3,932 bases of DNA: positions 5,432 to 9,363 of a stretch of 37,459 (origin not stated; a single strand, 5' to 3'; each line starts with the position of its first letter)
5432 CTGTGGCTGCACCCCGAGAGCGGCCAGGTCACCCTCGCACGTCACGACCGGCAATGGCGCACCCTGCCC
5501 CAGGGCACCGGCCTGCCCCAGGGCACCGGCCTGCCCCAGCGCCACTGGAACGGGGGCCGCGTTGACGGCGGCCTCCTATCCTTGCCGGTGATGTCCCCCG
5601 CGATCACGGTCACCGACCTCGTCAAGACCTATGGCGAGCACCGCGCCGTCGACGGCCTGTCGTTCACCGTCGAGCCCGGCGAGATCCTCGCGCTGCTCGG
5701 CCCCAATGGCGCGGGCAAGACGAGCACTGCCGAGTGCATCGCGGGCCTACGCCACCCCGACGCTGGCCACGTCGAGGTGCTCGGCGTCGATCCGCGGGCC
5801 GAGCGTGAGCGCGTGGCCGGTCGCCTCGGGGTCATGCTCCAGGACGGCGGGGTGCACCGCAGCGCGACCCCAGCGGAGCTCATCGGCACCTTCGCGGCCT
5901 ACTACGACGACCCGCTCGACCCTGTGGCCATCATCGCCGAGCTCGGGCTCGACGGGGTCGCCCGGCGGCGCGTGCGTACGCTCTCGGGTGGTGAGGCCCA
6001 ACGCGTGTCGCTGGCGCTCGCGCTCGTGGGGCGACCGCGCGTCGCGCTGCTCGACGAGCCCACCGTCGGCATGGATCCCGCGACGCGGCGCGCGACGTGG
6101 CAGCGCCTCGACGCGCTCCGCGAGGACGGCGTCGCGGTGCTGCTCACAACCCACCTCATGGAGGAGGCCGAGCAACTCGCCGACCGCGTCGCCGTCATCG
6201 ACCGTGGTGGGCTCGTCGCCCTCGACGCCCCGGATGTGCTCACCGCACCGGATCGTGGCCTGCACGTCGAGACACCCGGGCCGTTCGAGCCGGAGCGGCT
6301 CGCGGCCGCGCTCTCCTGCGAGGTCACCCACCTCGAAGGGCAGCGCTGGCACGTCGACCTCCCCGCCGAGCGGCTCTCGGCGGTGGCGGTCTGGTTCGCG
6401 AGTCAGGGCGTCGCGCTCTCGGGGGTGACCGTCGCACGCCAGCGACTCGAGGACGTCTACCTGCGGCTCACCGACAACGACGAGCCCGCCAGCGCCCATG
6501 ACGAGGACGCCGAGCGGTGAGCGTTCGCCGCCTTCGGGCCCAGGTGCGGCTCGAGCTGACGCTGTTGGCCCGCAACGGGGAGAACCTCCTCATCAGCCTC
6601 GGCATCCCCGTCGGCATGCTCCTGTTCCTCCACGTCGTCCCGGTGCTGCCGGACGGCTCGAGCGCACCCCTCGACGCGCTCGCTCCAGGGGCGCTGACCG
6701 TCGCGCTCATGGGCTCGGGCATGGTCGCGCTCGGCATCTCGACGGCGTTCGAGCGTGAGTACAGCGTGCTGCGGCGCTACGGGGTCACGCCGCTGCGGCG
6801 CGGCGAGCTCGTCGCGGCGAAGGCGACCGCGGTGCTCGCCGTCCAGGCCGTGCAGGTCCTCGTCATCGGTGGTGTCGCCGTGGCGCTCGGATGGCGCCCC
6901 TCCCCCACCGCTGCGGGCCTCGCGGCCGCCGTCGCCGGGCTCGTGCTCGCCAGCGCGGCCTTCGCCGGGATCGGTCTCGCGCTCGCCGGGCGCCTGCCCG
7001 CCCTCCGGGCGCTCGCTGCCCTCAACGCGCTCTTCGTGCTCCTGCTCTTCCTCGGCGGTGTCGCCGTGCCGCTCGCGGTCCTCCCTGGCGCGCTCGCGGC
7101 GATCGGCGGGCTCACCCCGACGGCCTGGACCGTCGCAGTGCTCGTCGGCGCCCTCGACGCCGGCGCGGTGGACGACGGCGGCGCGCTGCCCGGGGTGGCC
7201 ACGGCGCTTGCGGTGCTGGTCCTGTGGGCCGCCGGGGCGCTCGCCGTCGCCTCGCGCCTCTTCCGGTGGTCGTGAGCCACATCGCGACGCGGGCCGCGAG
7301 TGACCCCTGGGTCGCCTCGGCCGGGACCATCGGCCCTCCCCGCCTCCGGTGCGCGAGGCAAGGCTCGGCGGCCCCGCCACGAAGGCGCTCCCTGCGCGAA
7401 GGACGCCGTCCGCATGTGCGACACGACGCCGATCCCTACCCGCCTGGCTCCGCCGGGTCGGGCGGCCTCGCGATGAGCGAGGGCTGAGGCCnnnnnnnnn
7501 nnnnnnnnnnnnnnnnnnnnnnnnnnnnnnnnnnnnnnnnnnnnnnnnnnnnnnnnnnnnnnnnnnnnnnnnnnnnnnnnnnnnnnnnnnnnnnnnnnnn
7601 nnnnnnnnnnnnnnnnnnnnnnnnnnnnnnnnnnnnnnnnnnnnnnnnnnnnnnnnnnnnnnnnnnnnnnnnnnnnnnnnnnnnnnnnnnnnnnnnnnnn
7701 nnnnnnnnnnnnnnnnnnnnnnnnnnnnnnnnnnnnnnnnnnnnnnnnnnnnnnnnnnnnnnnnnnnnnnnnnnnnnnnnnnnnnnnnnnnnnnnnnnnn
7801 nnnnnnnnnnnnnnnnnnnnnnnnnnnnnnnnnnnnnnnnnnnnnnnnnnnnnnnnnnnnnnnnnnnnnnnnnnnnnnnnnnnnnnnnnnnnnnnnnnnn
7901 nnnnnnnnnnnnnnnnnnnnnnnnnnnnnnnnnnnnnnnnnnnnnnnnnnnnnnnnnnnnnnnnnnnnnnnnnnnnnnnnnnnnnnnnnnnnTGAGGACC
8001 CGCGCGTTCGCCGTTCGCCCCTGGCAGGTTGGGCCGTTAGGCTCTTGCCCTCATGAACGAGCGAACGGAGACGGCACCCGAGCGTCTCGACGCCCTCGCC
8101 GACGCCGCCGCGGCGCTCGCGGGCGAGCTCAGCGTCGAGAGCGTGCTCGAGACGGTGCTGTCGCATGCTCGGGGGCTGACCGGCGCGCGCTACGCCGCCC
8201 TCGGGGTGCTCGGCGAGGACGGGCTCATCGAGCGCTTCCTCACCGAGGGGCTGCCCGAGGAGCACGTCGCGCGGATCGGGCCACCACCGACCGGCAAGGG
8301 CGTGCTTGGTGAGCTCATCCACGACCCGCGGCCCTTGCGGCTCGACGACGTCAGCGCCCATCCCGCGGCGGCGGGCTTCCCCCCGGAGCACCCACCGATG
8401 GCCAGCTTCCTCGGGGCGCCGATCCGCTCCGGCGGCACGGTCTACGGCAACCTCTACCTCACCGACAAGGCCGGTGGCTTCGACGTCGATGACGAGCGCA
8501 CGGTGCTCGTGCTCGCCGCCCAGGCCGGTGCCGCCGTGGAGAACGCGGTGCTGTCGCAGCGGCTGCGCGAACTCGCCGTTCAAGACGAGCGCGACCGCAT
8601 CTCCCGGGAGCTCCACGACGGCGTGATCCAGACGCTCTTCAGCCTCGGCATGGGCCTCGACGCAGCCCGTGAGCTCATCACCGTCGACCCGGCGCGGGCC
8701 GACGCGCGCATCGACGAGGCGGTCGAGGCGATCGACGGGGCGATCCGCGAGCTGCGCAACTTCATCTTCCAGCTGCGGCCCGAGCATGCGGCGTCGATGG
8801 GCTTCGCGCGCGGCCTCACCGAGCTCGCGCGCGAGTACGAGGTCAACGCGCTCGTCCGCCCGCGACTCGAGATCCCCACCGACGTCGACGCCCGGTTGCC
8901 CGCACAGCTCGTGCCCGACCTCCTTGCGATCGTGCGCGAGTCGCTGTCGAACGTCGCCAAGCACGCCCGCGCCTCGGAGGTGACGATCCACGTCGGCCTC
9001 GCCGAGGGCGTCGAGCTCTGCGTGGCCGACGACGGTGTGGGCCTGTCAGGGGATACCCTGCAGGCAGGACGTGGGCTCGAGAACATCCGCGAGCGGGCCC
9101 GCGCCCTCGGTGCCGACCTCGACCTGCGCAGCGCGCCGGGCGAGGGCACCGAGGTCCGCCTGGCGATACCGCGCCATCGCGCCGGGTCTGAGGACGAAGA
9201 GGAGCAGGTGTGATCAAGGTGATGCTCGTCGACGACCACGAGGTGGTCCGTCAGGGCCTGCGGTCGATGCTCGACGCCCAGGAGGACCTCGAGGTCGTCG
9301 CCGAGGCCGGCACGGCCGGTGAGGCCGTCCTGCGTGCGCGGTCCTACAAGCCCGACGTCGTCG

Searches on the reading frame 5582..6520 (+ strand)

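Call 58: search_protein_families(library=pfam, proteins=[window:5582-6520:+], max_evalue=0.001)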
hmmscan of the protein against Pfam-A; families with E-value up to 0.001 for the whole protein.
window:5582-6520:+ (312 aa): 2 families
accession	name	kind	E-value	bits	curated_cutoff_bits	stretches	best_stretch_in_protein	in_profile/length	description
PF00005.33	ABC_tran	-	3.6e-29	102.5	25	1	24-161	2-136/137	ABC transporter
PF13304.12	AAA_21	-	8.1e-08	33.1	27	0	141-191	244-298/304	AAA domain, putative AbiEii toxin, Type IV TA system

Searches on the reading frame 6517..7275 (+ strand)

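Call 58: search_protein_families(library=pfam, proteins=[window:6517-7275:+], max_evalue=0.001)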
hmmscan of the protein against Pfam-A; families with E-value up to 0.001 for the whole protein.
window:6517-7275:+ (252 aa): 2 families
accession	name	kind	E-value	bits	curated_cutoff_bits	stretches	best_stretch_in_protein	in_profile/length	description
PF01061.29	ABC2_membrane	-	7.7e-18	65.2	26.9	1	10-211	7-208/211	ABC-2 type transporter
PF12698.13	ABC2_membrane_3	-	2.4e-09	37.2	31.6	1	55-245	164-345/347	ABC-2 family transporter protein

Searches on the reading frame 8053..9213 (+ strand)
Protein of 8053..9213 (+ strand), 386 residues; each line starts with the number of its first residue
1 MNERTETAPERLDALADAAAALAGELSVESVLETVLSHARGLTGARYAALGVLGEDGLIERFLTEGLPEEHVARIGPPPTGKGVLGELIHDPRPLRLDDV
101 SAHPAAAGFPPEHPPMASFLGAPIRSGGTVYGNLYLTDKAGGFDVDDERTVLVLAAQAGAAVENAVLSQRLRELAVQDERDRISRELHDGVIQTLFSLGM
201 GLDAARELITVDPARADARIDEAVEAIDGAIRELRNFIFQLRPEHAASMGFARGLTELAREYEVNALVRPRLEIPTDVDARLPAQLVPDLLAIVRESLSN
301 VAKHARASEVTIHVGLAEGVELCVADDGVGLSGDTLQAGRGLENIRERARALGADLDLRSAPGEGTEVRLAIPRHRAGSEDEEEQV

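Call 58: search_protein_families(library=pfam, proteins=[window:8053-9213:+], max_evalue=0.001)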
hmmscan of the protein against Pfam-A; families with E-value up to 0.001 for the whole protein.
window:8053-9213:+ (386 aa): 4 families
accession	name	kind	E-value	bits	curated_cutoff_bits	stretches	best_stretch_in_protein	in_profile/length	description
PF13185.12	GAF_2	-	2.2e-20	73.7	28.6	1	26-163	2-136/136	GAF domain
PF07730.19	HisKA_3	-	5.7e-19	68.9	24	1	179-244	1-66/68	Histidine kinase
PF01590.32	GAF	-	5e-17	63.1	22.4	1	28-162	2-133/133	GAF domain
PF02518.31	HATPase_c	-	3.8e-11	43.9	26.4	1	289-374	5-109/111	Histidine kinase-, DNA gyrase B-, and HSP90-like ATPase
